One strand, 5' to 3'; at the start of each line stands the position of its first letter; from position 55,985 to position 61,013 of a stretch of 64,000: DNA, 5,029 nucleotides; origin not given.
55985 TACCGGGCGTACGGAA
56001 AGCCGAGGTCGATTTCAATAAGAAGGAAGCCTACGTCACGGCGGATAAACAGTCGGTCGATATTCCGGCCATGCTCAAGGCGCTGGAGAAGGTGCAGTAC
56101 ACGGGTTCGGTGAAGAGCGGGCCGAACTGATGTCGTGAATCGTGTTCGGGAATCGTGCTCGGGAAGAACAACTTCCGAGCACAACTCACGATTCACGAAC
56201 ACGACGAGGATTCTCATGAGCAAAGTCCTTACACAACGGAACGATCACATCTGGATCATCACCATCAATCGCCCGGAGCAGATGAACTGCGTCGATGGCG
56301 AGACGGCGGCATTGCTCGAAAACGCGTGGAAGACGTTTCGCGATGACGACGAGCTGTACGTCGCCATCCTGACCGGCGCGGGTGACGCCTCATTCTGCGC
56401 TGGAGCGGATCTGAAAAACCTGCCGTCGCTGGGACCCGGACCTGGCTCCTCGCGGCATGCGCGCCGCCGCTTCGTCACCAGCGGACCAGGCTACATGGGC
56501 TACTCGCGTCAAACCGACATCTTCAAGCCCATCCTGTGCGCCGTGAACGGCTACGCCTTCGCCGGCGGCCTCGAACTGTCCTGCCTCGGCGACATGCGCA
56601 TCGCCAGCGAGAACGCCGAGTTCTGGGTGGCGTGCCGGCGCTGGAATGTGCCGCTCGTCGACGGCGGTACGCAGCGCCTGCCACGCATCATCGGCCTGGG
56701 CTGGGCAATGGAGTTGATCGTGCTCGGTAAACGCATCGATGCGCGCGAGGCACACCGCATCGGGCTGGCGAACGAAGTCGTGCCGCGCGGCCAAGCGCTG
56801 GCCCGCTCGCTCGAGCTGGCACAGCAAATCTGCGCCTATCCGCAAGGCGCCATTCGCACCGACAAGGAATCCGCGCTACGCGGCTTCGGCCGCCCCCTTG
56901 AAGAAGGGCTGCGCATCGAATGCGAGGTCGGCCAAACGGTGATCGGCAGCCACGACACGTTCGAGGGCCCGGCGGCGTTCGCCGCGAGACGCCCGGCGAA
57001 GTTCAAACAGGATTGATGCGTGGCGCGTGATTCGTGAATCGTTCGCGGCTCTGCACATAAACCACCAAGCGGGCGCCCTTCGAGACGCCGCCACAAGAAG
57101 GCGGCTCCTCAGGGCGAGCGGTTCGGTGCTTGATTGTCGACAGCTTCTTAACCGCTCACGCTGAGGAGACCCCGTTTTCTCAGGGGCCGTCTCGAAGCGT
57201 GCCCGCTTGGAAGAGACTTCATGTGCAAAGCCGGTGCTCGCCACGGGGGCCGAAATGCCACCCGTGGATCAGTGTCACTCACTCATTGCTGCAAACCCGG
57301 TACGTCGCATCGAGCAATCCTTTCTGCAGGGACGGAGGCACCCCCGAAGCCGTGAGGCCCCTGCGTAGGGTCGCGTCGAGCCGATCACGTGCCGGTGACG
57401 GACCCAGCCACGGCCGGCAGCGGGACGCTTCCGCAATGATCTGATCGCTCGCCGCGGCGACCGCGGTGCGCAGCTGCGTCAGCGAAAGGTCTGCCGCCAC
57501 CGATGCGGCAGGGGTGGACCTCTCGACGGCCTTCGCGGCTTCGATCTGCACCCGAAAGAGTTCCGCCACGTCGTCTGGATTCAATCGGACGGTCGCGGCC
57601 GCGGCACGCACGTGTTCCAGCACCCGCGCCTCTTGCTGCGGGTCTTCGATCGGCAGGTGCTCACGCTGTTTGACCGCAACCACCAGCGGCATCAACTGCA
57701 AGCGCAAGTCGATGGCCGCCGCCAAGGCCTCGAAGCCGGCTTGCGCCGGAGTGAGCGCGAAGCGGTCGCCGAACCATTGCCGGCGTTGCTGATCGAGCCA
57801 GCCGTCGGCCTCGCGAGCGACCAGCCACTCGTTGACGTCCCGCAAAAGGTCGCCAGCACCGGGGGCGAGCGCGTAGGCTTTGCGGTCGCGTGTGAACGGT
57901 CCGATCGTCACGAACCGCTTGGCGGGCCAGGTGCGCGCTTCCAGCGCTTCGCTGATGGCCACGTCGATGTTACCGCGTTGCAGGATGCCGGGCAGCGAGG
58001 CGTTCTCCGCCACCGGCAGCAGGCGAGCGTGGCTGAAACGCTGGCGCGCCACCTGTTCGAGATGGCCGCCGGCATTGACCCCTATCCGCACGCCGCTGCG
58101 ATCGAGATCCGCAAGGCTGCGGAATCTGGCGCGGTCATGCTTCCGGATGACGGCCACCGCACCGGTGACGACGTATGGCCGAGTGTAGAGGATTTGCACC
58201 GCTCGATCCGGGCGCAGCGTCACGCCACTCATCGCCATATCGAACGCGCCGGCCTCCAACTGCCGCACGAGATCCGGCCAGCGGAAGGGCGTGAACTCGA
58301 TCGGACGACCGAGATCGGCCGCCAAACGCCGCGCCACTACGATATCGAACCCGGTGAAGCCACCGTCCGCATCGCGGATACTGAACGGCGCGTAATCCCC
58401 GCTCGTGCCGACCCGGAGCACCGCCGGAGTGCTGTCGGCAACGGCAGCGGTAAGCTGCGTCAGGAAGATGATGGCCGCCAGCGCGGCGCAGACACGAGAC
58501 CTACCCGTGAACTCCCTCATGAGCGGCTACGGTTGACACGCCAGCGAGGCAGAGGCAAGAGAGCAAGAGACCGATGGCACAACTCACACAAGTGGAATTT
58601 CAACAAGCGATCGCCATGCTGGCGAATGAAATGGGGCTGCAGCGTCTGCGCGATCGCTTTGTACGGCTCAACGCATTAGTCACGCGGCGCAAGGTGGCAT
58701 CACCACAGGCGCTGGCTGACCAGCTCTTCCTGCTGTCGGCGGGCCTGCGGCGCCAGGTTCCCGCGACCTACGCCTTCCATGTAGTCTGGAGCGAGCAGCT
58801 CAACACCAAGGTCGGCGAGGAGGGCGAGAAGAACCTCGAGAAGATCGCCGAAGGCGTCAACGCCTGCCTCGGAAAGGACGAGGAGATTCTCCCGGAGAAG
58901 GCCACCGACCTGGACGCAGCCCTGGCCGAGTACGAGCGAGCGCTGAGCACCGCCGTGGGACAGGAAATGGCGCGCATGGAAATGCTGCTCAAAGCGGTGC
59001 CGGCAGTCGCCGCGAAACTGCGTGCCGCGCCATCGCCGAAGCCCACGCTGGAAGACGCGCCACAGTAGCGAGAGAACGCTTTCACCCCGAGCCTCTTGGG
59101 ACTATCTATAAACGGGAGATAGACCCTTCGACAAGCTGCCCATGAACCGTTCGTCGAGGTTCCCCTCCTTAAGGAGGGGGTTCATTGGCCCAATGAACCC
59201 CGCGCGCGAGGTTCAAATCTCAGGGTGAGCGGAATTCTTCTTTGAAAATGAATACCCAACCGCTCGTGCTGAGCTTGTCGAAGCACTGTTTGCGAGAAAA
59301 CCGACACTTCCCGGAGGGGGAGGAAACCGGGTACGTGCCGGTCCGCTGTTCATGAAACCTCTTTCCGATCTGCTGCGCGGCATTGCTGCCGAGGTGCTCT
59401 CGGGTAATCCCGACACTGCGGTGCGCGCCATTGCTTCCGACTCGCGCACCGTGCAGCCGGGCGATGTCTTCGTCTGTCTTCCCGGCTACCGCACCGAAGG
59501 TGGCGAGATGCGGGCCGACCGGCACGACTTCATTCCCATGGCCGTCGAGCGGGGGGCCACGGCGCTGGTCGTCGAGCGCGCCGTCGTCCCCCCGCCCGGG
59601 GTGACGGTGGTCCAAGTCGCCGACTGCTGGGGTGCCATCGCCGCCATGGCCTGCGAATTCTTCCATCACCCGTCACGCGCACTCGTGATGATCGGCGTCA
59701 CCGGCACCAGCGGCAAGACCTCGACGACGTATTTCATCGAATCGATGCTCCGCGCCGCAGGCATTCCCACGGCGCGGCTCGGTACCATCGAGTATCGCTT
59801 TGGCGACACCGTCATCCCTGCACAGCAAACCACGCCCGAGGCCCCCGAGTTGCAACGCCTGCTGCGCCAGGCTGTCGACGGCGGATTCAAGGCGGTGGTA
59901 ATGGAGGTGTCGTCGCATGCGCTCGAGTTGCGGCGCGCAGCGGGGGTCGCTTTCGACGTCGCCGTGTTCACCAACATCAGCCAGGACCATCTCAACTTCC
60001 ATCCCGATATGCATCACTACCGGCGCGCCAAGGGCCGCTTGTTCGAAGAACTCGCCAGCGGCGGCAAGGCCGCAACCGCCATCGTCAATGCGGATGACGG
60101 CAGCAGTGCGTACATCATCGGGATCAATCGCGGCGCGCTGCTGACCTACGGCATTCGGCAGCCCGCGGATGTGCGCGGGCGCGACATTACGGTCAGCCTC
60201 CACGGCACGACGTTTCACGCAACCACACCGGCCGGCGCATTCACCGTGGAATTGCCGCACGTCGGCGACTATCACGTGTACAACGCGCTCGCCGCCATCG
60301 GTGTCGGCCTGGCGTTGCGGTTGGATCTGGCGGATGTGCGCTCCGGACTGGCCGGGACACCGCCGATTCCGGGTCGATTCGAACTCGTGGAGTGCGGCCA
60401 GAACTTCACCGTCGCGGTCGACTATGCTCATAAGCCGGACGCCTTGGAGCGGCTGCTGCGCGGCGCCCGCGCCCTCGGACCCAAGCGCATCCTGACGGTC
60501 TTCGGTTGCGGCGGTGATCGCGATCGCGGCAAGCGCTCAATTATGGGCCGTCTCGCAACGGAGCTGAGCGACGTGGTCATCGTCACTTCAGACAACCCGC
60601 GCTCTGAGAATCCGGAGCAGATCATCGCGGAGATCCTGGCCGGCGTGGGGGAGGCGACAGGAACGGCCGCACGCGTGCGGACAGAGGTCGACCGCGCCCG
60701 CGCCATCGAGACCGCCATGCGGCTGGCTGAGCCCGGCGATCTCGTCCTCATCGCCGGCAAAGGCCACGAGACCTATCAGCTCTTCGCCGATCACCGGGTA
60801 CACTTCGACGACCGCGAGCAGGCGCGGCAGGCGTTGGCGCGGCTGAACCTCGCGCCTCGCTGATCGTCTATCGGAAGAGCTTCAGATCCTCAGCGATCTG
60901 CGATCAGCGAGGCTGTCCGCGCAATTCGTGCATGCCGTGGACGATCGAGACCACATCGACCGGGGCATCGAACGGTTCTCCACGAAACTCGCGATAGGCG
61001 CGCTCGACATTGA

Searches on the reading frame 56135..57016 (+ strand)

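Call 48: search_protein_families(library=pfam, proteins=[window:56135-57016:+], max_evalue=0.00001)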
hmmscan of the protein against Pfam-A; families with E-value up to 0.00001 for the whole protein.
window:56135-57016:+ (293 aa): 2 families
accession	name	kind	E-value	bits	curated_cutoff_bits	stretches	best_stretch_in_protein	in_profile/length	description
PF00378.25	ECH_1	-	3.1e-45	154.9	27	1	36-292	3-250/251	Enoyl-CoA hydratase/isomerase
PF16113.10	ECH_2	-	7.8e-22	78.6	27.2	1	41-226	3-184/335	Enoyl-CoA hydratase/isomerase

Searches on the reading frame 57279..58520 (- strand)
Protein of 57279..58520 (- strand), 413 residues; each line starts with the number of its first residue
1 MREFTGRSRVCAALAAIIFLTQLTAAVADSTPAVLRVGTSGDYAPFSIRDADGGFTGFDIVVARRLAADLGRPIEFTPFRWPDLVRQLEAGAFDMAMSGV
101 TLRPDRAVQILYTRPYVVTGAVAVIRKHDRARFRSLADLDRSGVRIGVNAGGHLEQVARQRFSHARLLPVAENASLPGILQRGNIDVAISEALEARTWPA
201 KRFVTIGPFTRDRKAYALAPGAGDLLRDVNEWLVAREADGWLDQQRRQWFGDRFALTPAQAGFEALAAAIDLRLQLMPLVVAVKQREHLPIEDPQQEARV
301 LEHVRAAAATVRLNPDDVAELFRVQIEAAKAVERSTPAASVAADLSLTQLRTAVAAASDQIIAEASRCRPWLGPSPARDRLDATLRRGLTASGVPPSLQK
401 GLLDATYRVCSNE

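Call 86: search_protein_families(library=pfam, proteins=[window:57279-58520:-], max_evalue=0.00001)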
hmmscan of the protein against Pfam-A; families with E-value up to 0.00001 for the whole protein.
window:57279-58520:- (413 aa): 2 families
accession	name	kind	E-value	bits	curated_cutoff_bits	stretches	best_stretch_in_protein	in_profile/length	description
PF00497.25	SBP_bac_3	-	3.4e-29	101.7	26.4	1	35-251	1-131/132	Bacterial extracellular solute-binding proteins, family 3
PF01817.26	CM_2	-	2.4e-10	40.9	27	1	266-333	12-79/80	Chorismate mutase type II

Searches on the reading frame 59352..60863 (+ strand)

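Call 86: search_protein_families(library=pfam, proteins=[window:59352-60863:+], max_evalue=0.00001)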
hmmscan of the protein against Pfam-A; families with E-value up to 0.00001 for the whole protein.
window:59352-60863:+ (503 aa): 3 families
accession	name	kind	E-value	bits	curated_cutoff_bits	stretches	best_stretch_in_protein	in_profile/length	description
PF08245.18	Mur_ligase_M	-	4e-52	177.5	24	1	116-318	1-199/200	Mur ligase middle domain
PF02875.26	Mur_ligase_C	-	9.4e-36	123.9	28.4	1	341-471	1-127/127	Mur ligase, glutamate ligase domain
PF01225.30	Mur_ligase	-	3.7e-06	27.7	21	0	25-78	3-54/95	Mur ligase family, catalytic domain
